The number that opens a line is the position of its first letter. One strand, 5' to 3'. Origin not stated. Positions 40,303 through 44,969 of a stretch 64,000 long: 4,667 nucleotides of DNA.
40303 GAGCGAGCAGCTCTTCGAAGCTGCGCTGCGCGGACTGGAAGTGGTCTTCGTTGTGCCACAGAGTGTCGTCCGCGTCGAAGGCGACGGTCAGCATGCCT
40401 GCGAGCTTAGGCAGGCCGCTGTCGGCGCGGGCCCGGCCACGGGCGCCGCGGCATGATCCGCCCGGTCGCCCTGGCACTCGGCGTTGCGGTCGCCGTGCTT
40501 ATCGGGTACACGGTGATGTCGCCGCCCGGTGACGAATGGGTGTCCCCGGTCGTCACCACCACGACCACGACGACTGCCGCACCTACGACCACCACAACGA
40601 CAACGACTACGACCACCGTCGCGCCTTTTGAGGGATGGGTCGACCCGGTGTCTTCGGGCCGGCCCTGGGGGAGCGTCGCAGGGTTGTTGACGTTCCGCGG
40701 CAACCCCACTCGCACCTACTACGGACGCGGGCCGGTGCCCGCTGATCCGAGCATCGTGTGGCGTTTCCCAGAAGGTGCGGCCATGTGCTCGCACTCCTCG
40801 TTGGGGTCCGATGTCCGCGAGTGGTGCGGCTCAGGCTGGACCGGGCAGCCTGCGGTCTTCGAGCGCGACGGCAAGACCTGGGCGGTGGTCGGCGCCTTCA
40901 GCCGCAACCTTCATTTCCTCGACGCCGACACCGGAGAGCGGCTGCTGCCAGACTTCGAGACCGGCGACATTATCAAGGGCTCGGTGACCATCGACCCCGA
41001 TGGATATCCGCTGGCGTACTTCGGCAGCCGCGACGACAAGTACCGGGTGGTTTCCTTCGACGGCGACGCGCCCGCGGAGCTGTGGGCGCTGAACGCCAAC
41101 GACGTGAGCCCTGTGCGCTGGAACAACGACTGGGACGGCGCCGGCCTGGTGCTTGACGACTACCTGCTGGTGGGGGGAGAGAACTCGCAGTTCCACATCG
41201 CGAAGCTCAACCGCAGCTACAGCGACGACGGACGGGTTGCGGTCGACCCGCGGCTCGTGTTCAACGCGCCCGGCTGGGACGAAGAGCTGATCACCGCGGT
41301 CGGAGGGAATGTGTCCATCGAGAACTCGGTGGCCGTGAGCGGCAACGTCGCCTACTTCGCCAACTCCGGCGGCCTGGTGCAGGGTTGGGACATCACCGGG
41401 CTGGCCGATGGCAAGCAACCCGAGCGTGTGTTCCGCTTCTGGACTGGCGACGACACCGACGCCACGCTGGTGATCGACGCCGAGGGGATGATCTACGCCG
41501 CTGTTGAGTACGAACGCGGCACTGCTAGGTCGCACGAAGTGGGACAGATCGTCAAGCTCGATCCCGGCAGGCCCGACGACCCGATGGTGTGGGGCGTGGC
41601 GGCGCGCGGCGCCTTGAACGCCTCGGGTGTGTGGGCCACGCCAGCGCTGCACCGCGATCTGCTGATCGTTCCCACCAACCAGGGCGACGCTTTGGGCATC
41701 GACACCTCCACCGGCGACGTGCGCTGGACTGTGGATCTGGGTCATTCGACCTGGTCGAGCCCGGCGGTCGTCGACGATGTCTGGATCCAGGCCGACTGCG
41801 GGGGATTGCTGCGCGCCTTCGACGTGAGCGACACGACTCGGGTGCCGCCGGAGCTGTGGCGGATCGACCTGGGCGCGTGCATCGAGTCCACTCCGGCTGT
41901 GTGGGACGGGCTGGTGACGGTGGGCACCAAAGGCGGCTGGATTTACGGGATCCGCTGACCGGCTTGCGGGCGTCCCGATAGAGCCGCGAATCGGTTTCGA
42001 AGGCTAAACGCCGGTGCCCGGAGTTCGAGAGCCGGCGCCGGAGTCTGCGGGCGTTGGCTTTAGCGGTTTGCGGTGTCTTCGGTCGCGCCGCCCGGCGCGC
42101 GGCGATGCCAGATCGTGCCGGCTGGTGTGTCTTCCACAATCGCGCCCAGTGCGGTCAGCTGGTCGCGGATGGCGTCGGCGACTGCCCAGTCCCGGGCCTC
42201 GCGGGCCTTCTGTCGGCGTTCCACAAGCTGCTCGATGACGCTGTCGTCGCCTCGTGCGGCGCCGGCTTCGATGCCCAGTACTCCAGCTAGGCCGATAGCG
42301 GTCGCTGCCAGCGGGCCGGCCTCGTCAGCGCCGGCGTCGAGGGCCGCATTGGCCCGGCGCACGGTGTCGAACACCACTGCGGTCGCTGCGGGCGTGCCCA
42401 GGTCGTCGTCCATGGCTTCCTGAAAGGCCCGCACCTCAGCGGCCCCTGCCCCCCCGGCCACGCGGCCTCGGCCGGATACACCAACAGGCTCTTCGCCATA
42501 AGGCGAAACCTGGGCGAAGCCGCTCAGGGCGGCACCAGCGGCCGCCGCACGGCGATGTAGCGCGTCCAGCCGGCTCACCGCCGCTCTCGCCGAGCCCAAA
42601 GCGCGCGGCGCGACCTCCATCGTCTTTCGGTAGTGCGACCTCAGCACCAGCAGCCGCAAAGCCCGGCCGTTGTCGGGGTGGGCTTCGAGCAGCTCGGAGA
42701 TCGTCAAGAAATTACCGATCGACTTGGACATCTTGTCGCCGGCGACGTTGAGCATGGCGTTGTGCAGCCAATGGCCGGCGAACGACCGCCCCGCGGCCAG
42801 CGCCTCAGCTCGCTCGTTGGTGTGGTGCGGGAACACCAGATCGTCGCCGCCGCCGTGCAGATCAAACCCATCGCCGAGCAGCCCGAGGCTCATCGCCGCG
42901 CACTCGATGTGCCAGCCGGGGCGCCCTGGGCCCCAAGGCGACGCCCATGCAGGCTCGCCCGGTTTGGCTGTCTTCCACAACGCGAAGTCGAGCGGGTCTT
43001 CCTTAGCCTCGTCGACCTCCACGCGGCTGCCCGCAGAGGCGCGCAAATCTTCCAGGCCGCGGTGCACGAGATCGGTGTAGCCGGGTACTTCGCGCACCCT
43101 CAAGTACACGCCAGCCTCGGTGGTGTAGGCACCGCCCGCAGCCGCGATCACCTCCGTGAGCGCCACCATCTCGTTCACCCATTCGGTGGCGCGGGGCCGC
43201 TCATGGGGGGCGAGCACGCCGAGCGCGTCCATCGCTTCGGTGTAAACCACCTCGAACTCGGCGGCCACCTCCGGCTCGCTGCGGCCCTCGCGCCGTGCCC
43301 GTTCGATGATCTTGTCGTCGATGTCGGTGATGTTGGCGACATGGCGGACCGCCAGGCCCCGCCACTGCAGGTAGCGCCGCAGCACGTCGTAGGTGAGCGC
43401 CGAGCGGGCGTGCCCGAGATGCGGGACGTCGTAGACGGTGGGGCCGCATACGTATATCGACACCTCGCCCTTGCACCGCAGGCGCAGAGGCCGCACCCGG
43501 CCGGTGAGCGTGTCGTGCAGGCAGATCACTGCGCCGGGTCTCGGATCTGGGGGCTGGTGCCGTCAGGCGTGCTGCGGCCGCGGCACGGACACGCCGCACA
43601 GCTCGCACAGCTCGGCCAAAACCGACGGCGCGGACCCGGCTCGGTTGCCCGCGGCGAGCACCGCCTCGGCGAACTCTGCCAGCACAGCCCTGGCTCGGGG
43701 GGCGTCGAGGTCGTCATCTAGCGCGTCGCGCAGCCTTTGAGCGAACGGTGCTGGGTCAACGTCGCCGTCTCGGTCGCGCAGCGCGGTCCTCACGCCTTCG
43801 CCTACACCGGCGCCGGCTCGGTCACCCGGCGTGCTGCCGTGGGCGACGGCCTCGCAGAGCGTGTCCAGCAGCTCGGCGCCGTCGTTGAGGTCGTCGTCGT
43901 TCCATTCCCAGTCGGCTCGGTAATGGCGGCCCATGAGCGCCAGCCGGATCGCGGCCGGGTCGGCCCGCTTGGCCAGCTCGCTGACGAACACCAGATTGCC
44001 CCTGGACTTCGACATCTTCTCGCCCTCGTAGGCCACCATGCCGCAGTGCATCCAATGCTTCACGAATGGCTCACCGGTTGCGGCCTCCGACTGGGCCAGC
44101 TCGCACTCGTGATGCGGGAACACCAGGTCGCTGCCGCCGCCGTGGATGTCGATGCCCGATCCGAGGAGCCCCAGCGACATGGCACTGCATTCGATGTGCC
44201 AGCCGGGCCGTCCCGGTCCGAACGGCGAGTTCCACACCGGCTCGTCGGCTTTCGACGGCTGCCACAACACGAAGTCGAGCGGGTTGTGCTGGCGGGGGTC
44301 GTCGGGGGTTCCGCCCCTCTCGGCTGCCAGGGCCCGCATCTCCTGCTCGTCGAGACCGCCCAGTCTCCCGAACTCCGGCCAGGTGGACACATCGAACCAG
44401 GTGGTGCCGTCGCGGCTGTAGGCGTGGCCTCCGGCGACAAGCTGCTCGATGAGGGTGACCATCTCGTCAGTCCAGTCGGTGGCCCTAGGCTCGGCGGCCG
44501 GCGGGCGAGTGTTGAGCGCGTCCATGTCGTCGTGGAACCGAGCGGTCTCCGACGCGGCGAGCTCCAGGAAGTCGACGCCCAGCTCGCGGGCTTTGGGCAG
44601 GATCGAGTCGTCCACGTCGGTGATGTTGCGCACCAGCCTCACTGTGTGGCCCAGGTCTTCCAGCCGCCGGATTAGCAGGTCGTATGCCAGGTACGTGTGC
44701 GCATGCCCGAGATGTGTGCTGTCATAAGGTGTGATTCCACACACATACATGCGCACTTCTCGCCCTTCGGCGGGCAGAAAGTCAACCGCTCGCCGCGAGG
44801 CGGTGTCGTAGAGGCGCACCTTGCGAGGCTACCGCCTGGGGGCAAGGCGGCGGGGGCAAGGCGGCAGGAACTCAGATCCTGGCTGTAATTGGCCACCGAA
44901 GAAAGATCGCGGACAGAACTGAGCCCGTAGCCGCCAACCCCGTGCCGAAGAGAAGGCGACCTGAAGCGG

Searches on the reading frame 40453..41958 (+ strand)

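Call 70: search_protein_families(library=pfam, proteins=[window:40453-41958:+], max_evalue=0.00001)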
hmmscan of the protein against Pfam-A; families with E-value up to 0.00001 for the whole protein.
window:40453-41958:+ (501 aa): 2 families
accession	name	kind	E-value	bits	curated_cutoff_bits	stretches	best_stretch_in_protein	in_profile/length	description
PF13570.13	Beta-prop_ACSF4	-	1.1e-14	55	133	0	391-458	133-202/329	Beta-alanine-activating enzyme, beta-propeller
PF13360.13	PQQ_2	-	4e-06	27.1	27.6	1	366-500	5-133/233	Outer membrane protein assembly factor BamB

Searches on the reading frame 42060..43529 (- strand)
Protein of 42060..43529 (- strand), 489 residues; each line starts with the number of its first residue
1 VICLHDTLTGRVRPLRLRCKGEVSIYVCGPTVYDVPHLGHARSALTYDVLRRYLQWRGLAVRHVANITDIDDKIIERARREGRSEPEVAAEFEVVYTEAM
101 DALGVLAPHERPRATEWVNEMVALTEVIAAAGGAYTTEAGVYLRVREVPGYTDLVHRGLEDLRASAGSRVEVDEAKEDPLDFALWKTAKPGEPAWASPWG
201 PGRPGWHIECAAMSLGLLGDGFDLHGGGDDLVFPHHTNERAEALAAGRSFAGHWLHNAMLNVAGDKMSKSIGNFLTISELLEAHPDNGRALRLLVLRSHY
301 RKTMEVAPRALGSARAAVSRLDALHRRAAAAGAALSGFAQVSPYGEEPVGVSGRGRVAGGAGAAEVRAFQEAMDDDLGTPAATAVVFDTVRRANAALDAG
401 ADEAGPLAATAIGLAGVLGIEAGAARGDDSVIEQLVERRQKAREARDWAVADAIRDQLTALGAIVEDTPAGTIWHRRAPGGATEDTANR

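Call 70: search_protein_families(library=pfam, proteins=[window:42060-43529:-], max_evalue=0.00001)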
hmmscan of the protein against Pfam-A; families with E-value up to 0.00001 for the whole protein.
window:42060-43529:- (489 aa): 4 families
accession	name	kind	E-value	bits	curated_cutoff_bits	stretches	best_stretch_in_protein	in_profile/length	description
PF01406.26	tRNA-synt_1e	-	2e-104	349.7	27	1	20-313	7-298/301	tRNA synthetases class I (C) catalytic domain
PF09190.17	DALR_2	-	8.2e-13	49.1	22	1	368-420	1-55/57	DALR domain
PF09334.17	tRNA-synt_1g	-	8.5e-08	31.8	20.1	0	33-105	11-83/391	tRNA synthetases class I (M)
PF23493.1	CysS_C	-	1.3e-07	32.1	23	1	432-474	8-50/51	Cysteinyl-tRNA ligase anticodon binding domain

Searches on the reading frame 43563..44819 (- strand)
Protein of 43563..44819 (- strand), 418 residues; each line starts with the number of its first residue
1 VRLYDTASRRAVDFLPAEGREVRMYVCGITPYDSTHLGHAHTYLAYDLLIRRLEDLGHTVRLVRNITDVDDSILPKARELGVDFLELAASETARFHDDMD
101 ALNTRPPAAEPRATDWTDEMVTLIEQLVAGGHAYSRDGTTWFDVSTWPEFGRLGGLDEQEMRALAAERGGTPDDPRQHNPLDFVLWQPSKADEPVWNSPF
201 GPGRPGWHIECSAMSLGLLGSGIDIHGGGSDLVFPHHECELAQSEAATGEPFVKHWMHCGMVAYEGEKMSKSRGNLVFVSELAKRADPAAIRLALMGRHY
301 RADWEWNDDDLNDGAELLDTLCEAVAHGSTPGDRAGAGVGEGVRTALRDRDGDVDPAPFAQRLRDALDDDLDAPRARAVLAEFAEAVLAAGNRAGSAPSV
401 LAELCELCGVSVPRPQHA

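Call 70: search_protein_families(library=pfam, proteins=[window:43563-44819:-], max_evalue=0.00001)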
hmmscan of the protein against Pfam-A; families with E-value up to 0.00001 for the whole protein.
window:43563-44819:- (418 aa): 2 families
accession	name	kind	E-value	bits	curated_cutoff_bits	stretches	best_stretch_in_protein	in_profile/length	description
PF01406.26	tRNA-synt_1e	-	1.8e-103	346.5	27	1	16-313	4-298/301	tRNA synthetases class I (C) catalytic domain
PF09334.17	tRNA-synt_1g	-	8.6e-11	41.6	20.1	1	235-321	294-383/391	tRNA synthetases class I (M)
